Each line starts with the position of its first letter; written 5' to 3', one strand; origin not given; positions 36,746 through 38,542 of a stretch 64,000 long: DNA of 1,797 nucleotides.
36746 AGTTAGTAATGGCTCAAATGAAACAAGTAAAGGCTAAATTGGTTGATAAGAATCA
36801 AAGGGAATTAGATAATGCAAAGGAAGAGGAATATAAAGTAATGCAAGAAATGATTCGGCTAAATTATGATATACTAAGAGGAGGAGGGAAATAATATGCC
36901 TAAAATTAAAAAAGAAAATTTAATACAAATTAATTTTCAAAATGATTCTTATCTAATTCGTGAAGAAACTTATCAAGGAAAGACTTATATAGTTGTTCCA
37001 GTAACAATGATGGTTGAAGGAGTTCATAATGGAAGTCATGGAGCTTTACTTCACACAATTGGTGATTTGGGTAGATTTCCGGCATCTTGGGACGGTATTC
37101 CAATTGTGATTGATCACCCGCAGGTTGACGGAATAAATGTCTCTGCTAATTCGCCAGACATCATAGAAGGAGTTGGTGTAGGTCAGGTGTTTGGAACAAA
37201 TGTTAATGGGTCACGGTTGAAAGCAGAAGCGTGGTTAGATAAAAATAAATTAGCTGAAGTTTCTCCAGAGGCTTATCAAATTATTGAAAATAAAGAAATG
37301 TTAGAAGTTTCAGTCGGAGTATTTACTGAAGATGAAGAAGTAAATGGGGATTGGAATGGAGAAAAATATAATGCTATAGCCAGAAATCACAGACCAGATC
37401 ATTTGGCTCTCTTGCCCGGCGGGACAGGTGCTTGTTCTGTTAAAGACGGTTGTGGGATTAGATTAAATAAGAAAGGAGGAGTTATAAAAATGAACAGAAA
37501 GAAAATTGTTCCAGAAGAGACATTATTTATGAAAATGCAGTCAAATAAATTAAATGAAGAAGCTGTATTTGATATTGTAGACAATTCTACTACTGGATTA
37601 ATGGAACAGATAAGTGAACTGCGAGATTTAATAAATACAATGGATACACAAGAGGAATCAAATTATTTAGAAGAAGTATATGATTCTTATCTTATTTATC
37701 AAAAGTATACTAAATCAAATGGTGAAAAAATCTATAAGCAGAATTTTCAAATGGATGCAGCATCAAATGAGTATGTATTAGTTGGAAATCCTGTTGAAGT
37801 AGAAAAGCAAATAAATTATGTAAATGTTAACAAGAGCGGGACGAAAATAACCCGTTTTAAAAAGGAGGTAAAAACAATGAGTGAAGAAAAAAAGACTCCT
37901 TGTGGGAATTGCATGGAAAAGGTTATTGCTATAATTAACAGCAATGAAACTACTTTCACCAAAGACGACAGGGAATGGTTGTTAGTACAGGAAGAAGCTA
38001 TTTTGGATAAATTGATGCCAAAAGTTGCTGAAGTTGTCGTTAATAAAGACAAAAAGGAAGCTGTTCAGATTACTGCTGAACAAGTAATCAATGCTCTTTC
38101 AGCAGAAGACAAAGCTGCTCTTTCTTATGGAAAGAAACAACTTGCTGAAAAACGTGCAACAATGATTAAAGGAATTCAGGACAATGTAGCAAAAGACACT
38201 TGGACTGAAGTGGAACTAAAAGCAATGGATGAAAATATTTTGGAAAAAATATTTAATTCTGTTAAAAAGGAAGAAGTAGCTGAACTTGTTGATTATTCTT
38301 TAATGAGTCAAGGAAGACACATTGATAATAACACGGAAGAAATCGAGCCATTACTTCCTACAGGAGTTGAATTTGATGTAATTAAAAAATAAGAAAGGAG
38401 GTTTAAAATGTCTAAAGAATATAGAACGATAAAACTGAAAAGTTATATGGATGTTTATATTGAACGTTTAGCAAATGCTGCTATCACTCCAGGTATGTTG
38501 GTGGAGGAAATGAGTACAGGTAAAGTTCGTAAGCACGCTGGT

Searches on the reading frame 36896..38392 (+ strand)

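Call 6: search_protein_families(library=phrogs, proteins=[window:36896-38392:+])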
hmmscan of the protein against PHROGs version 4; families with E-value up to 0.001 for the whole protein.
window:36896-38392:+ (498 aa): 4 families
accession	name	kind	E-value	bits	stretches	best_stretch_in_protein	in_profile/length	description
phrog_760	-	unknown function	4.4e-34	119.5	1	6-458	2-424/447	-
phrog_12864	-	head and packaging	3.3e-08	34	1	63-249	96-256/468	head maturation protease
phrog_2229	-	head and packaging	1.6e-05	25.4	1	117-247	113-244/428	head maturation protease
phrog_530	-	head and packaging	1.9e-05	25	0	63-328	79-270/390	head maturation protease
